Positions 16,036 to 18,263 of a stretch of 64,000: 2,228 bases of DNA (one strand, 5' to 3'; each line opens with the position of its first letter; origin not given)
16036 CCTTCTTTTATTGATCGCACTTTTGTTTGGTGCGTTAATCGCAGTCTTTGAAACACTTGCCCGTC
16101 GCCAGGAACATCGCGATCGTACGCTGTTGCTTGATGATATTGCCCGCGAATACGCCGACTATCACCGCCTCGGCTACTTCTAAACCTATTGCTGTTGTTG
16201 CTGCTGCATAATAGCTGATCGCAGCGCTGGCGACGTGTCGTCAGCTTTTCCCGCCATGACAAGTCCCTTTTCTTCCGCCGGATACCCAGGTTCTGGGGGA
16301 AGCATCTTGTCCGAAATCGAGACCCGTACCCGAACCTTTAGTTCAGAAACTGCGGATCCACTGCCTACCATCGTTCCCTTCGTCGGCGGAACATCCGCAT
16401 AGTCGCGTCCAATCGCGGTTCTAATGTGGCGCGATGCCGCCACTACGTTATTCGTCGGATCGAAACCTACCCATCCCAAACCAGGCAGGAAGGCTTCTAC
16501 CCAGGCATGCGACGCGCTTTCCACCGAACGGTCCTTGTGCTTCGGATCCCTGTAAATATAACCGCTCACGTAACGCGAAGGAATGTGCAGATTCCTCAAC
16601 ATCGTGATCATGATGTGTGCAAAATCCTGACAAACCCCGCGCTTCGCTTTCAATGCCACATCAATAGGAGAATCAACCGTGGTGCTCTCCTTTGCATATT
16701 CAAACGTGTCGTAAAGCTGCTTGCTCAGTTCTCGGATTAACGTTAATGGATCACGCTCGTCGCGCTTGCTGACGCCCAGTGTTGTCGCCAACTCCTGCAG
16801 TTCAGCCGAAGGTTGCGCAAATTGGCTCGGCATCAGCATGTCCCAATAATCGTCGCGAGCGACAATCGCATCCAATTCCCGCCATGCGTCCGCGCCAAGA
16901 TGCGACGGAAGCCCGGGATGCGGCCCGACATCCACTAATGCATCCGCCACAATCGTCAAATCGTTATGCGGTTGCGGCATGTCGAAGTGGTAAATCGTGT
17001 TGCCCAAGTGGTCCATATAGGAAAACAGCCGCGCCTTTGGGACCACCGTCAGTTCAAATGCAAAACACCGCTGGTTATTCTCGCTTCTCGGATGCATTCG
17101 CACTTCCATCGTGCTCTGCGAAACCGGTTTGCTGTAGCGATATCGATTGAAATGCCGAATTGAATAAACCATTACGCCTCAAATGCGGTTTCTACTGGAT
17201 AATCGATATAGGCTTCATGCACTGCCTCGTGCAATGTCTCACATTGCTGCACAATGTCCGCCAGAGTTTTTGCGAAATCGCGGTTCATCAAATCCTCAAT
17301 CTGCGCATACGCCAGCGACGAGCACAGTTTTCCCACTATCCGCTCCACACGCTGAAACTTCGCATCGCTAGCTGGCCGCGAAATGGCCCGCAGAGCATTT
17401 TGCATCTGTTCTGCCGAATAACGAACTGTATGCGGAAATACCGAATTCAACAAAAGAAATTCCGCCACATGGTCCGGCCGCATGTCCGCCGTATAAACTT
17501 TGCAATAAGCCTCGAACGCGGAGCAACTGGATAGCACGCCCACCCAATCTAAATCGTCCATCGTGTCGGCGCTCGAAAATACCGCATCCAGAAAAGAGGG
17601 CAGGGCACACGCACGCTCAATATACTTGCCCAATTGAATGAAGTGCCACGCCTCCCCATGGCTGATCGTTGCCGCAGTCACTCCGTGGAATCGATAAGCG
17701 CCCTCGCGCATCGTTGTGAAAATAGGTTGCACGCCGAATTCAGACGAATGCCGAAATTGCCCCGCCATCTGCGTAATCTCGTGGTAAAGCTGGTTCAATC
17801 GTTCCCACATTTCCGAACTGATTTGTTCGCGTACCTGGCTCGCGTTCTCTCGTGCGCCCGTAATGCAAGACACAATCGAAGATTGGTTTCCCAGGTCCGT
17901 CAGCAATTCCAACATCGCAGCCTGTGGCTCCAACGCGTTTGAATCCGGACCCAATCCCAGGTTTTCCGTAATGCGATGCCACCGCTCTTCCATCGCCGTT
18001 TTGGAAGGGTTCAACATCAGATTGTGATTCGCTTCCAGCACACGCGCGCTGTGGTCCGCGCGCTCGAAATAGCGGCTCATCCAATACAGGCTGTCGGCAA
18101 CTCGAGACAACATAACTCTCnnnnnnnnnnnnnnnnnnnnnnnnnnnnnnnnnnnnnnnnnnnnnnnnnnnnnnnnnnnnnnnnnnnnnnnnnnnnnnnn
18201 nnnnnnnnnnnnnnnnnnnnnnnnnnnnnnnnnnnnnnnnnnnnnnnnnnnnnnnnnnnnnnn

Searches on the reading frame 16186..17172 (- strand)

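Call 9: search_protein_families(library=pfam, proteins=[window:16186-17172:-], max_evalue=0.001)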
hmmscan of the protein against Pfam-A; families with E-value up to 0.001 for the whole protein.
window:16186-17172:- (328 aa): 2 families
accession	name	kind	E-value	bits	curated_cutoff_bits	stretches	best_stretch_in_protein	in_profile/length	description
PF01841.26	Transglut_core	-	1.1e-22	80.8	23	1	138-239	10-108/108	Transglutaminase-like superfamily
PF08379.15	Bact_transglu_N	-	1.6e-21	77.2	27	1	3-80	1-79/80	Bacterial transglutaminase-like N-terminal region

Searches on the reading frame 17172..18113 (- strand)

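Call 9: search_protein_families(library=pfam, proteins=[window:17172-18113:-], max_evalue=0.001)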
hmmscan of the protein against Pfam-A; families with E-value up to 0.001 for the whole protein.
window:17172-18113:- (313 aa): 1 family
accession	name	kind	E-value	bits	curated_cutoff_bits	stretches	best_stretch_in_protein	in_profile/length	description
PF04168.17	Alpha-E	-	2.7e-81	274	20.8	1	1-302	1-293/294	A predicted alpha-helical domain with a conserved ER motif.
